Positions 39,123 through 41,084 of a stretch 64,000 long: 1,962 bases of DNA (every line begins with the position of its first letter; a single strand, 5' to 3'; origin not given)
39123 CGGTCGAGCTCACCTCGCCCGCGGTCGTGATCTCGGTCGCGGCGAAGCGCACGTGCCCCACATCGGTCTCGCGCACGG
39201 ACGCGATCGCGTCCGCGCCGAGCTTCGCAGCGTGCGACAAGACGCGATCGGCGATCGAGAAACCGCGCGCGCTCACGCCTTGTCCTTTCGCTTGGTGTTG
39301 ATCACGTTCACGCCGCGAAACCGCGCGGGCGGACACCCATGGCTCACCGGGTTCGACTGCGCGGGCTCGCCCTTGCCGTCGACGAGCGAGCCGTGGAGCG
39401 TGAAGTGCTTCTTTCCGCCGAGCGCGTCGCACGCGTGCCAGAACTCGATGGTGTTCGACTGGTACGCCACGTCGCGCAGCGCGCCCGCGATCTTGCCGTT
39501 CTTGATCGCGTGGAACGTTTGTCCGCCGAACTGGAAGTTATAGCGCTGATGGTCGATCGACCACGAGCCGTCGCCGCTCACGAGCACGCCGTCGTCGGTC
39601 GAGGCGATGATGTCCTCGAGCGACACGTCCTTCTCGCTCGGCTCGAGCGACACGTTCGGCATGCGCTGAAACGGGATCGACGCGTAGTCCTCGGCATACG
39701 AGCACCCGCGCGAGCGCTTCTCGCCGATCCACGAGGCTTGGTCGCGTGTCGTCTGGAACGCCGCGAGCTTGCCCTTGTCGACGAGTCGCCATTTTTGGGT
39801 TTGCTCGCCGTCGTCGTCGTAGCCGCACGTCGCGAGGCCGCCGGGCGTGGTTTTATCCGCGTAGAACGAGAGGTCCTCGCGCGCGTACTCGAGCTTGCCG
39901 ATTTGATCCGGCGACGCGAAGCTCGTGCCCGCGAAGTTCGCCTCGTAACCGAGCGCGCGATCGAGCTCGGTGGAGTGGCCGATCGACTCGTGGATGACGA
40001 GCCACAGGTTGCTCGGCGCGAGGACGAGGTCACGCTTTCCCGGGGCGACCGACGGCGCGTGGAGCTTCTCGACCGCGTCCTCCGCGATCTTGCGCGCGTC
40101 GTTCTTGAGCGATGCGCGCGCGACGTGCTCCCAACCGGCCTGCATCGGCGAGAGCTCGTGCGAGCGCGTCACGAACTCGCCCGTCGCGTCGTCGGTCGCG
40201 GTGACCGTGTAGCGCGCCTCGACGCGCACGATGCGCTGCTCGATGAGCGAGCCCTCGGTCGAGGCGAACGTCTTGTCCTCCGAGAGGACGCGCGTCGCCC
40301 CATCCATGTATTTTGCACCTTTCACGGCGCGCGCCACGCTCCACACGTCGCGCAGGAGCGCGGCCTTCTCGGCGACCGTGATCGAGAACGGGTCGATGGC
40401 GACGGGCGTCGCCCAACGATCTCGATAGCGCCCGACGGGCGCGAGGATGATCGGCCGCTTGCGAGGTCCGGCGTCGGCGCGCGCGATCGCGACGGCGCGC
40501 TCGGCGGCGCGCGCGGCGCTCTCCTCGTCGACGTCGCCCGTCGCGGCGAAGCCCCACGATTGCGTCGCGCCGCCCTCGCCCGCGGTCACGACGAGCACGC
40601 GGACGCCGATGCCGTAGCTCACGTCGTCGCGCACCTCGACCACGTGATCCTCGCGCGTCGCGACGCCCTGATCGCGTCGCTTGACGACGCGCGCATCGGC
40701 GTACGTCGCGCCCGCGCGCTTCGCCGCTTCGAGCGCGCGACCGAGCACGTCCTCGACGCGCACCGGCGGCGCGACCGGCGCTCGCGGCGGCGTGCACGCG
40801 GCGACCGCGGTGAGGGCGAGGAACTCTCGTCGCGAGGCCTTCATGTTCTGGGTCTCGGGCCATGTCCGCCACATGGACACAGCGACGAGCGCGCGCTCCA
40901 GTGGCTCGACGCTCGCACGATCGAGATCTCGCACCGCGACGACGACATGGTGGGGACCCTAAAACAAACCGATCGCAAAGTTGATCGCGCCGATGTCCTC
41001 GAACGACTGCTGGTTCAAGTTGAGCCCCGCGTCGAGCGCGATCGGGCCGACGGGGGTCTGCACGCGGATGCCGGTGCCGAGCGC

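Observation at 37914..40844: TldD with a twin-arginine signal and lipobox, paired with a signal-less PmbA; candidate TAT hitch-hiker protease pair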

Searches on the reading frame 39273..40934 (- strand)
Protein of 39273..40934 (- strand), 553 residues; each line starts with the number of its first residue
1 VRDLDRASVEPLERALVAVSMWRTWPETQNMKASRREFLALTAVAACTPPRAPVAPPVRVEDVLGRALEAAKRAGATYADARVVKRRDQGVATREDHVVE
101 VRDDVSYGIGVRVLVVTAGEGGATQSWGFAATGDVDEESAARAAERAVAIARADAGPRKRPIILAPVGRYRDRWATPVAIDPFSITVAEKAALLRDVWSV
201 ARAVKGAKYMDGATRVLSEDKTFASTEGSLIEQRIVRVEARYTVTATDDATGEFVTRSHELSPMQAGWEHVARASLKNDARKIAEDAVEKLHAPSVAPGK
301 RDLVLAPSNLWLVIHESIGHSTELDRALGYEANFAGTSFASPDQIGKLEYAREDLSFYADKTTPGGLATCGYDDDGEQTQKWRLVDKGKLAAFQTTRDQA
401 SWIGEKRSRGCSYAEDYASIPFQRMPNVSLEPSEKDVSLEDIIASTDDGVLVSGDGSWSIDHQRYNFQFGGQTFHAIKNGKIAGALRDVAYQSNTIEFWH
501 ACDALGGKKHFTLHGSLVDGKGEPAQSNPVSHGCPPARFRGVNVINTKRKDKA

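Call 4: search_protein_families(library=pfam, proteins=[window:39273-40934:-], max_evalue=0.01)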
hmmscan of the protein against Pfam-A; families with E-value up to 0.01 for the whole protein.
window:39273-40934:- (553 aa): 3 families
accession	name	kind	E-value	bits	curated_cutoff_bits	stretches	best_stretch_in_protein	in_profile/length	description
PF19289.4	PmbA_TldD_3rd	-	2.4e-28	99.2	22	1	299-545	2-219/220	PmbA/TldA metallopeptidase C-terminal domain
PF01523.21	PmbA_TldD_1st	-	1.9e-09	38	20.9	1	79-151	1-65/65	PmbA/TldA metallopeptidase domain 1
PF19290.4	PmbA_TldD_2nd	-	3.3e-07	31.2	20.9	1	181-291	2-105/109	PmbA/TldA metallopeptidase central domain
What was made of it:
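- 39273..40844 (-): TldD-like metallopeptidase gene, 523 aa. This is the catalytic subunit that carries the export signal. Matches Pfam PmbA_TldD_1st, 2nd and 3rd domains (call 4).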

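Call 5: find_homologous_proteins(query=window:39273-40934:-, max_evalue=1e-10)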
Query window:39273-40934:- (553 aa): 7977 proteins with E <= 1e-10 among 8000 candidates; the best 120 are listed.
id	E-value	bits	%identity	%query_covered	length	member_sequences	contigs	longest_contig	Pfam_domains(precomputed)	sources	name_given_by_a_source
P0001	3.4e-285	965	79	94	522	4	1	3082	PF01523.22,PF19290.5,PF19289.5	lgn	-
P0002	1.8e-283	959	80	94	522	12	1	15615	PF01523.22,PF19290.5,PF19289.5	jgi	jgi:TldD protein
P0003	1.1e-282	957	81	93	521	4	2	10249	PF01523.22,PF19290.5,PF19289.5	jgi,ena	-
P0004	9.7e-282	954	80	94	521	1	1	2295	PF01523.22,PF19290.5,PF19289.5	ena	-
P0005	1.1e-278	944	79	93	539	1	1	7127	PF01523.22,PF19290.5,PF19289.5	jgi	jgi:TldD protein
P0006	1.1e-277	940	77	94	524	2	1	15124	PF01523.22,PF19290.5,PF19289.5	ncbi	ncbi:MAG TPA: TldD/PmbA family protein [Polyangiaceae bacterium]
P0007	3.2e-277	939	80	91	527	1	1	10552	PF01523.22,PF19290.5,PF19289.5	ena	-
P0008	1.4e-276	937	81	90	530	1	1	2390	PF01523.22,PF19290.5,PF19289.5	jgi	jgi:TldD protein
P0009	3.7e-274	929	78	95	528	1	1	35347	PF01523.22,PF19290.5,PF19289.5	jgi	jgi:TldD protein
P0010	1.1e-272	924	78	94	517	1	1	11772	PF01523.22,PF19289.5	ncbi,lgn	-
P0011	1.4e-271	920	81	89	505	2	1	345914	PF01523.22,PF19290.5,PF19289.5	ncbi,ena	-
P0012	1.4e-267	907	79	93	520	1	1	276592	PF01523.22,PF19290.5,PF19289.5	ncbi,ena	-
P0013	1.1e-265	901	78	93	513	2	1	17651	PF01523.22,PF19290.5,PF19289.5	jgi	jgi:TldD protein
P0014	1.0e-264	897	76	93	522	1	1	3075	PF01523.22,PF19290.5,PF19289.5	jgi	jgi:TldD protein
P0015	1.9e-263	893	80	89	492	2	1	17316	PF01523.22,PF19290.5,PF19289.5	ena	-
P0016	2.1e-260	883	75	95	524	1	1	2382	PF01523.22,PF19290.5,PF19289.5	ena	-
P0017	4.2e-255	866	74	94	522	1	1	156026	PF01523.22,PF19290.5,PF19289.5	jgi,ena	-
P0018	6.6e-251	852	71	94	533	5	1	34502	PF01523.22,PF19290.5,PF19289.5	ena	-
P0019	7.2e-228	776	96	63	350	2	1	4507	PF19289.5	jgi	jgi:TldD protein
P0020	6.5e-227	773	76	79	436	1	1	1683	PF19290.5,PF19289.5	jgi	jgi:TldD protein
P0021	2.5e-214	731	64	94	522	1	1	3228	PF01523.22,PF19290.5,PF19289.5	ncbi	-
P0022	1.9e-213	728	64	92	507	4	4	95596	PF01523.22,PF19290.5,PF19289.5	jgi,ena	-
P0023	6.2e-213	727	63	94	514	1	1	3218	PF01523.22,PF19290.5,PF19289.5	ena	-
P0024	2.2e-212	725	62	93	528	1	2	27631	PF01523.22,PF19290.5,PF19289.5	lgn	-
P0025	2.3e-211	721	62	94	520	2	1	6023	PF01523.22,PF19290.5,PF19289.5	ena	-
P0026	8.7e-211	720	62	93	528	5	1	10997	PF01523.22,PF19290.5,PF19289.5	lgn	-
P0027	1.3e-208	712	64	89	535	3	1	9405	PF01523.22,PF19290.5,PF19289.5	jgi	jgi:TldD protein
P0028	2.2e-208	712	63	90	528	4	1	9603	PF01523.22,PF19290.5,PF19289.5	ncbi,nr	ncbi:MAG: TldD/PmbA family protein [Polyangiaceae bacterium]|nr:TldD/PmbA family protein [Polyangiac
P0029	3.8e-207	707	64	91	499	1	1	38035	PF01523.22,PF19290.5,PF19289.5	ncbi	-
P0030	3.9e-207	707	77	73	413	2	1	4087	PF01523.22,PF19290.5,PF19289.5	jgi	-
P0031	4.9e-206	704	64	89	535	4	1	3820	PF01523.22,PF19290.5,PF19289.5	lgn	-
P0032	1.0e-205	703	61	93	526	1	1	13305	PF01523.22,PF19289.5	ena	-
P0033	5.1e-205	700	61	93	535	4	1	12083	PF01523.22,PF19290.5,PF19289.5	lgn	-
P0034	7.6e-205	700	63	89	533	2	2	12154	PF01523.22,PF19290.5,PF19289.5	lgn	-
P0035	1.1e-204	699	61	94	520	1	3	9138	PF01523.22,PF19290.5,PF19289.5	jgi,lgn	-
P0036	2.5e-204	698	65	92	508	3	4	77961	PF01523.22,PF19290.5,PF19289.5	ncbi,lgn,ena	-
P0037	7.1e-204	697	59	94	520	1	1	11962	PF01523.22,PF19289.5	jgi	jgi:TldD protein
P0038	7.9e-204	697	59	94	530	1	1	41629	PF01523.22,PF19290.5,PF19289.5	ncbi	-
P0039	1.4e-203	696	64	89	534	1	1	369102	PF01523.22,PF19290.5,PF19289.5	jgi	jgi:TldD protein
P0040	1.6e-203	696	61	94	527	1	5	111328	PF01523.22,PF19290.5,PF19289.5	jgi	jgi:TldD protein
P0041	4.0e-203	694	62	94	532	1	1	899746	PF01523.22,PF19290.5,PF19289.5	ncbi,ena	-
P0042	1.0e-202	693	63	89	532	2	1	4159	PF01523.22,PF19290.5,PF19289.5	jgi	jgi:TldD protein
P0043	1.8e-202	692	60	94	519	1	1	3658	PF01523.22,PF19289.5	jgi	jgi:TldD protein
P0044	1.2e-201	689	60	94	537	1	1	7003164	PF01523.22,PF19290.5,PF19289.5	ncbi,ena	-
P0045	2.4e-201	688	81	65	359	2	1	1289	PF19289.5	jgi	jgi:TldD protein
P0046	3.9e-201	688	61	94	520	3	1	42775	PF01523.22,PF19289.5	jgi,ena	-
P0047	4.4e-201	687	59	94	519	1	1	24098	PF01523.22,PF19289.5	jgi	jgi:TldD protein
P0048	9.5e-201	686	63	90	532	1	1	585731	PF01523.22,PF19290.5,PF19289.5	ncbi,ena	-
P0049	3.8e-200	684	60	93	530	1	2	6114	PF01523.22,PF19290.5,PF19289.5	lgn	-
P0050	5.9e-200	684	59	94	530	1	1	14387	PF01523.22,PF19290.5,PF19289.5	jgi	jgi:TldD protein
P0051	6.7e-200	684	62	89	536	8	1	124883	PF01523.22,PF19290.5,PF19289.5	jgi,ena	-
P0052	1.1e-199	683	59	93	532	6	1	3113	PF01523.22,PF19289.5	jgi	jgi:TldD protein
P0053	2.9e-199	681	62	89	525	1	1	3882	PF01523.22,PF19290.5,PF19289.5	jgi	jgi:TldD protein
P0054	1.1e-198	680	59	94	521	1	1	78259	PF01523.22,PF19289.5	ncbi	-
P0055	4.2e-198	678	63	89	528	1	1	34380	PF01523.22,PF19290.5,PF19289.5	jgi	jgi:TldD protein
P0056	8.5e-198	677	62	89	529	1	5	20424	PF01523.22,PF19290.5,PF19289.5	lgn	-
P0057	1.1e-197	676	60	89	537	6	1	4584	PF01523.22,PF19290.5,PF19289.5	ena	-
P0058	1.8e-197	676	60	94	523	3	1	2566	PF01523.22,PF19290.5,PF19289.5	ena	-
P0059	3.2e-197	675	59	94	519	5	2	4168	PF01523.22,PF19290.5,PF19289.5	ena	-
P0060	3.3e-197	675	62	89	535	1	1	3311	PF01523.22,PF19290.5,PF19289.5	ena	-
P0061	3.9e-197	674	61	89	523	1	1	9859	PF01523.22,PF19290.5,PF19289.5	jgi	jgi:TldD protein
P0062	4.1e-197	674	61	89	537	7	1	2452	PF01523.22,PF19290.5,PF19289.5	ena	-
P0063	5.7e-197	674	59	94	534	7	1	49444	PF01523.22,PF19290.5,PF19289.5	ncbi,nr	ncbi:MAG: TldD/PmbA family protein [Labilithrix sp.]|nr:TldD/PmbA family protein [Labilithrix sp.]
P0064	1.3e-196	673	59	93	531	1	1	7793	PF01523.22,PF19290.5,PF19289.5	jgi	jgi:TldD protein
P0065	1.4e-196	673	59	94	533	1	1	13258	PF01523.22,PF19290.5,PF19289.5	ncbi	-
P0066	1.5e-196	673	64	88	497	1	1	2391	PF01523.22,PF19290.5,PF19289.5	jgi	jgi:TldD protein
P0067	2.0e-196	672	57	94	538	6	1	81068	PF01523.22,PF19290.5,PF19289.5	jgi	jgi:TldD protein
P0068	2.3e-196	672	60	90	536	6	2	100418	PF01523.22,PF19290.5,PF19289.5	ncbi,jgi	ncbi:MAG TPA: TldD/PmbA family protein [Polyangiaceae bacterium]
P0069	2.6e-196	672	58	94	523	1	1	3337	PF01523.22,PF19290.5,PF19289.5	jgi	jgi:TldD protein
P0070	2.8e-196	672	61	89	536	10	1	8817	PF01523.22,PF19290.5,PF19289.5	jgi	jgi:TldD protein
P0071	6.9e-196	670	60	90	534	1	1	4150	PF01523.22,PF19290.5,PF19289.5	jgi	jgi:TldD protein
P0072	2.5e-195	668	59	89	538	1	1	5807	PF01523.22,PF19290.5,PF19289.5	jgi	jgi:TldD protein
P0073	3.6e-195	668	62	89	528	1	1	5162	PF01523.22,PF19290.5,PF19289.5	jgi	jgi:TldD protein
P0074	5.3e-195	667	60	93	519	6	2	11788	PF01523.22,PF19290.5,PF19289.5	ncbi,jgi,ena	jgi:TldD protein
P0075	9.8e-195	667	57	93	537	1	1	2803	PF01523.22,PF19290.5,PF19289.5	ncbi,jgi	-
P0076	1.9e-194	666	62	88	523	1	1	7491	PF01523.22,PF19290.5,PF19289.5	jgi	jgi:TldD protein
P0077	2.4e-194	665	57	94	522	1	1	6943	PF01523.22,PF19290.5,PF19289.5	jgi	jgi:TldD protein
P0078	2.7e-194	665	61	94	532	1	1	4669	PF01523.22,PF19290.5,PF19289.5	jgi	jgi:TldD protein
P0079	4.3e-194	664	60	90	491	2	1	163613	PF01523.22,PF19290.5,PF19289.5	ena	-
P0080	4.5e-194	664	62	86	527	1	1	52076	PF01523.22,PF19290.5,PF19289.5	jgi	jgi:TldD protein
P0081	8.7e-194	663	60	92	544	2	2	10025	PF01523.22,PF19290.5,PF19289.5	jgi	-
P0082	9.3e-194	663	59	94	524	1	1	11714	PF01523.22,PF19290.5,PF19289.5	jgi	jgi:TldD protein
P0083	1.0e-193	663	58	95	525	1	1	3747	PF01523.22,PF19290.5,PF19289.5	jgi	jgi:TldD protein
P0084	1.8e-193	662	59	94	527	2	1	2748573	PF01523.22,PF19290.5,PF19289.5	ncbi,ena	-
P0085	1.8e-193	662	59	94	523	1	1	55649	PF01523.22,PF19290.5,PF19289.5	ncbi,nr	ncbi:MAG: TldD/PmbA family protein [Labilithrix sp.]|nr:TldD/PmbA family protein [Labilithrix sp.]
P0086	3.1e-193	662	57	94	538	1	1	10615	PF01523.22,PF19290.5,PF19289.5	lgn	-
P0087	3.2e-193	662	59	94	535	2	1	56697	PF01523.22,PF19290.5,PF19289.5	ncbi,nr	ncbi:MAG: TldD/PmbA family protein [Labilithrix sp.]|nr:TldD/PmbA family protein [Labilithrix sp.]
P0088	1.1e-192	660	59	95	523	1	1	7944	PF01523.22,PF19290.5,PF19289.5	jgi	jgi:TldD protein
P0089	1.1e-192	660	58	94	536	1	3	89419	PF01523.22,PF19290.5,PF19289.5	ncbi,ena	-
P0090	1.2e-192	660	58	94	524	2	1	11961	PF01523.22,PF19290.5,PF19289.5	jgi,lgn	jgi:TldD protein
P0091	1.6e-192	659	57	95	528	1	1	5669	PF01523.22,PF19290.5,PF19289.5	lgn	-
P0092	2.2e-192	659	59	89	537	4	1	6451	PF01523.22,PF19290.5,PF19289.5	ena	-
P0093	2.5e-192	659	57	95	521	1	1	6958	PF01523.22,PF19290.5,PF19289.5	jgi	jgi:TldD protein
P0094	3.4e-192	658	58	94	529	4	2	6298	PF01523.22,PF19290.5,PF19289.5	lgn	-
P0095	5.0e-192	658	60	91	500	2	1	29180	PF01523.22,PF19290.5,PF19289.5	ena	-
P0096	5.6e-192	657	58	94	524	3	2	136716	PF01523.22,PF19290.5,PF19289.5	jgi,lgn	jgi:TldD protein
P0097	2.8e-191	655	58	94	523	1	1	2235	PF01523.22,PF19290.5,PF19289.5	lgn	-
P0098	3.4e-191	655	59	94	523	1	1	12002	PF01523.22,PF19290.5,PF19289.5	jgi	jgi:TldD protein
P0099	3.5e-191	655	59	88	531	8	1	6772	PF01523.22,PF19290.5,PF19289.5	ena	-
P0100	3.9e-191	655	59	89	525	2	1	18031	PF01523.22,PF19290.5,PF19289.5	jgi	-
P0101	4.8e-191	654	58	94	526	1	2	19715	PF01523.22,PF19290.5,PF19289.5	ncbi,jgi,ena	-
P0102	4.8e-191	654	58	94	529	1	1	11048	PF01523.22,PF19290.5,PF19289.5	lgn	-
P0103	5.0e-191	654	60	89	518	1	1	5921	PF01523.22,PF19290.5,PF19289.5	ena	-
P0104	5.5e-191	654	58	95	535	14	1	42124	PF01523.22,PF19290.5,PF19289.5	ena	-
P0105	5.7e-191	654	58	94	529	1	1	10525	PF01523.22,PF19290.5,PF19289.5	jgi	jgi:TldD protein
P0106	7.5e-191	654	58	94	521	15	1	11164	PF01523.22,PF19290.5,PF19289.5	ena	-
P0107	7.6e-191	654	60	89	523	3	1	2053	PF01523.22,PF19290.5,PF19289.5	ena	-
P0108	7.6e-191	654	61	89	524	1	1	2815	PF01523.22,PF19290.5,PF19289.5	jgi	jgi:TldD protein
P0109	8.0e-191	654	59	94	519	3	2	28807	PF01523.22,PF19290.5,PF19289.5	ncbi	-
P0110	1.2e-190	653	60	89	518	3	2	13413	PF01523.22,PF19290.5,PF19289.5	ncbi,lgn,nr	ncbi:MAG: TldD/PmbA family protein [Myxococcales bacterium]|nr:TldD/PmbA family protein [Myxococcale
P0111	1.5e-190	653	58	94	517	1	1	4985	PF01523.22,PF19290.5,PF19289.5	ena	-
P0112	1.7e-190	653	59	95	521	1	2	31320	PF01523.22,PF19290.5,PF19289.5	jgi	jgi:TldD protein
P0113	1.7e-190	653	58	94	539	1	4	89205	PF01523.22,PF19290.5,PF19289.5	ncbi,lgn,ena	-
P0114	1.7e-190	653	58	94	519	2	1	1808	PF01523.22,PF19290.5,PF19289.5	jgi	jgi:TldD protein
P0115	2.6e-190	652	57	94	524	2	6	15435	PF01523.22,PF19290.5,PF19289.5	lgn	-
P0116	2.7e-190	652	58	94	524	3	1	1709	PF01523.22,PF19290.5,PF19289.5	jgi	jgi:TldD protein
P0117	3.4e-190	652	57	94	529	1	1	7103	PF01523.22,PF19290.5,PF19289.5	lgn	-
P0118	4.2e-190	651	58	95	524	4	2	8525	PF01523.22,PF19290.5,PF19289.5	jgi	jgi:TldD protein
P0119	4.2e-190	651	58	95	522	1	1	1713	PF01523.22,PF19290.5,PF19289.5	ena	-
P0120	8.6e-190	650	57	95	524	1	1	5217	PF01523.22,PF19290.5,PF19289.5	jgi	jgi:TldD protein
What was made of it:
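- Closest known: Tat-dependent lipoproteins. Different: The host is a Gram-negative lineage related to Polyangiaceae (source names of hits, call 5).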

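Call 6: search_protein_families(library=ncbifam, proteins=[window:39273-40934:-], max_evalue=0.01)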
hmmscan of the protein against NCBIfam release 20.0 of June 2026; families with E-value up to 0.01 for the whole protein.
window:39273-40934:- (553 aa): 2 families
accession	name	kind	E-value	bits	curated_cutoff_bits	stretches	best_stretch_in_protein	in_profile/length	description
NF040952.1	Arch_mtprotase_TldD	equivalog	2e-35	122.4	635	1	67-543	3-441/443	zinc metalloprotease TldD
NF008006.0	PRK10735.1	equivalog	7.8e-15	54.3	513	1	104-541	57-474/481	metalloprotease TldD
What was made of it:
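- On Canonical TldD orthologue (NCBIfam NF008006 / NF040952 equivalogs): 54.3 bits against a cutoff of 513, and 122.4 bits against a cutoff of 635 (call 6).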

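Call 19: find_related_loci(query=A1, collection=genome_contigs, flank=6000)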
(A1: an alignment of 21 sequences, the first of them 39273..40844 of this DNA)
Query A1 (523 aa) in genome_contigs; peptide patterns used: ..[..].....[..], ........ (x = any residue, [..] = any of these).
600 stretches matched a pattern (row limit reached: there are more); 598 encode a relative of the query (tblastn E <= 1e-3); the best 80 are kept; 80 distinct loci.
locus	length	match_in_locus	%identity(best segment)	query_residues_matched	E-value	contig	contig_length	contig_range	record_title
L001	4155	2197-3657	59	29-520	0e+0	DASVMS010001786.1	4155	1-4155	MAG TPA_asm: Kofleriaceae bacterium isolate SMAG_U3106 k141_358974, whole genome shotgun sequence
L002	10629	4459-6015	55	1-520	0e+0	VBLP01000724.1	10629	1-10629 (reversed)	MAG: Deltaproteobacteria bacterium isolate DP_38 14_0903_13_30cm_scaffold_8577706, whole genome shotgun sequence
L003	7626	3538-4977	57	32-520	0e+0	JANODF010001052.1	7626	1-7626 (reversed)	MAG: Archangium sp. isolate VAR_17_metabat_192 VAR_17_k141_2978242, whole genome shotgun sequence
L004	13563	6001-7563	55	1-520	4e-180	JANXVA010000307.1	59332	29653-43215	MAG: Myxococcales bacterium isolate 340R_metabat_70 340R_k141_718097, whole genome shotgun sequence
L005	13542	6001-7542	54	1-520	1e-177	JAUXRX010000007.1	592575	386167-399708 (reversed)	MAG: Archangium sp. isolate C12_metabat.bin.17_sub C12_k141_645388, whole genome shotgun sequence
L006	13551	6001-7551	51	5-520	9e-175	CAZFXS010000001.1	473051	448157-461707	MAG TPA_asm: uncultured Chlorobiaceae bacterium isolate SRP237561_co1_246 genome assembly, contig: NODE_4_length_473051_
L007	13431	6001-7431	55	33-518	2e-167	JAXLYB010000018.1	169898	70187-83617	MAG: Myxococcaceae bacterium isolate STL-MYX2 C1.157.fa-18, whole genome shotgun sequence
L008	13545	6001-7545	50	1-517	3e-165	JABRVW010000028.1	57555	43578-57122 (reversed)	MAG: Ignavibacterium sp. isolate MAG-04r c_000000000178, whole genome shotgun sequence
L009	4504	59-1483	51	37-519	3e-168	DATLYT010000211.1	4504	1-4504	MAG TPA_asm: Bacteroidota bacterium isolate SMAG_U13279 k141_496829, whole genome shotgun sequence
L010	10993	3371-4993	49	1-517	8e-161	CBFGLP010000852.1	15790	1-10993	MAG TPA_asm: uncultured Myxococcales bacterium isolate SRR25737861_metabat2_1 genome assembly, contig: ERZ27251247.44143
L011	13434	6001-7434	53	31-517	7e-160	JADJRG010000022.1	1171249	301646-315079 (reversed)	MAG: Nannocystis sp. isolate Fred_18-Q3-R57-64_MAXAC.384 tig00350881-10-11703410, whole genome shotgun sequence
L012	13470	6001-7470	51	29-520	1e-158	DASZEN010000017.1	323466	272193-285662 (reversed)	MAG TPA_asm: Pyrinomonadaceae bacterium isolate SMAG_U6495 k141_12878, whole genome shotgun sequence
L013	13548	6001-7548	48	5-519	3e-158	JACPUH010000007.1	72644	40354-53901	MAG: Ignavibacteriales bacterium isolate NC_groundwater_753_Ag_S-0.1um_55_13 JBCH_GD18_4_SO1_S176_scaffold_56975, whole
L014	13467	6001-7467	51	29-520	2e-157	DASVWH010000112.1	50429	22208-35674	MAG TPA_asm: Pyrinomonadaceae bacterium isolate SMAG_U3365 k141_105267, whole genome shotgun sequence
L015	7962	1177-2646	50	30-519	1e-157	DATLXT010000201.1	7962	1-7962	MAG TPA_asm: Gemmatimonadales bacterium isolate SMAG_U13253 k141_62571, whole genome shotgun sequence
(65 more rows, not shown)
